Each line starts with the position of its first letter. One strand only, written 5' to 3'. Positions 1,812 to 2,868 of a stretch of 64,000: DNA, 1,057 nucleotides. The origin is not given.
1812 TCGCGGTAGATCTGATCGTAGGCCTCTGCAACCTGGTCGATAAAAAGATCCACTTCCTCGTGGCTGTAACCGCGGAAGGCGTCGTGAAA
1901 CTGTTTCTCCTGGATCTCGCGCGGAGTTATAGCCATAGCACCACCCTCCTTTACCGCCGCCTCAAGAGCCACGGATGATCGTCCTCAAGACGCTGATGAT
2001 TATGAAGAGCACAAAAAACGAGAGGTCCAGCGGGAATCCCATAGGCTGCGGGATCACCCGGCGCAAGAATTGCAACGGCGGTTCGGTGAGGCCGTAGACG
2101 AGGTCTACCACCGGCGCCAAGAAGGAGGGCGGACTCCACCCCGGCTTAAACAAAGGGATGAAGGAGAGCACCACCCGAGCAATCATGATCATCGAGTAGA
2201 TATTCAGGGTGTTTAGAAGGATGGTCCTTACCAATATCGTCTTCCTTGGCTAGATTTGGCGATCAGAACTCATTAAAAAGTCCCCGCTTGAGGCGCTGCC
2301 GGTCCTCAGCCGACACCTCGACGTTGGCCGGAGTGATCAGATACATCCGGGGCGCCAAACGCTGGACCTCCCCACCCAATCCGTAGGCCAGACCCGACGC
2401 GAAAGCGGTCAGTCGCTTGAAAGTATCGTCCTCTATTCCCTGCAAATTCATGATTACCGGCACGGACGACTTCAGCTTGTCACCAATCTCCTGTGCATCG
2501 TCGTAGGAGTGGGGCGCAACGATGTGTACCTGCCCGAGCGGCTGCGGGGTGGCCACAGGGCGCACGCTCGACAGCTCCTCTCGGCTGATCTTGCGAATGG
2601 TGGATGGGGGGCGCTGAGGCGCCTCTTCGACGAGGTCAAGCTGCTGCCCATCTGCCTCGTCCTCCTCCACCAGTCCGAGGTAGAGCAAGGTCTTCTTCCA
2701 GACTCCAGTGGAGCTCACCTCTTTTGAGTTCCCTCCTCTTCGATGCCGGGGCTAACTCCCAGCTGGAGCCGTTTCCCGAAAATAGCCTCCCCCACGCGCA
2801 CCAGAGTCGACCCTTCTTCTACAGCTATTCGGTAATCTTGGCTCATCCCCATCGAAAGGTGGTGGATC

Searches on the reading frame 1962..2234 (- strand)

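Call 71: search_protein_families(library=pfam, proteins=[window:1962-2234:-], max_evalue=0.001)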
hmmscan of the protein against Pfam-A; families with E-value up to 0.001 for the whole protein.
window:1962-2234:- (90 aa): 1 family
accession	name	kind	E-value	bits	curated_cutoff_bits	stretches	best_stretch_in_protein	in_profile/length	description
PF02325.22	YGGT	-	1.8e-17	63.9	27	1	10-86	4-69/70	YGGT family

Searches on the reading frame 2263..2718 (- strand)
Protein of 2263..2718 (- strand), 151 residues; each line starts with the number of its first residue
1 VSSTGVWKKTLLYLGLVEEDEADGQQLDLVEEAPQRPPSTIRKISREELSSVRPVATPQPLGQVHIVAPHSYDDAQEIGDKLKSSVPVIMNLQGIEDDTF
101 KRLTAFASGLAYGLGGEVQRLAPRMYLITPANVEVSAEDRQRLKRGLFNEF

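Call 71: search_protein_families(library=pfam, proteins=[window:2263-2718:-], max_evalue=0.001)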
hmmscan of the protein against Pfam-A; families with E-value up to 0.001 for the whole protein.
window:2263-2718:- (151 aa): 1 family
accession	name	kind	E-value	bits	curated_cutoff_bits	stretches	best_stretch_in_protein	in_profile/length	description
PF04472.17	SepF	-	1.3e-23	83.4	27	1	64-135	1-72/72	Cell division protein SepF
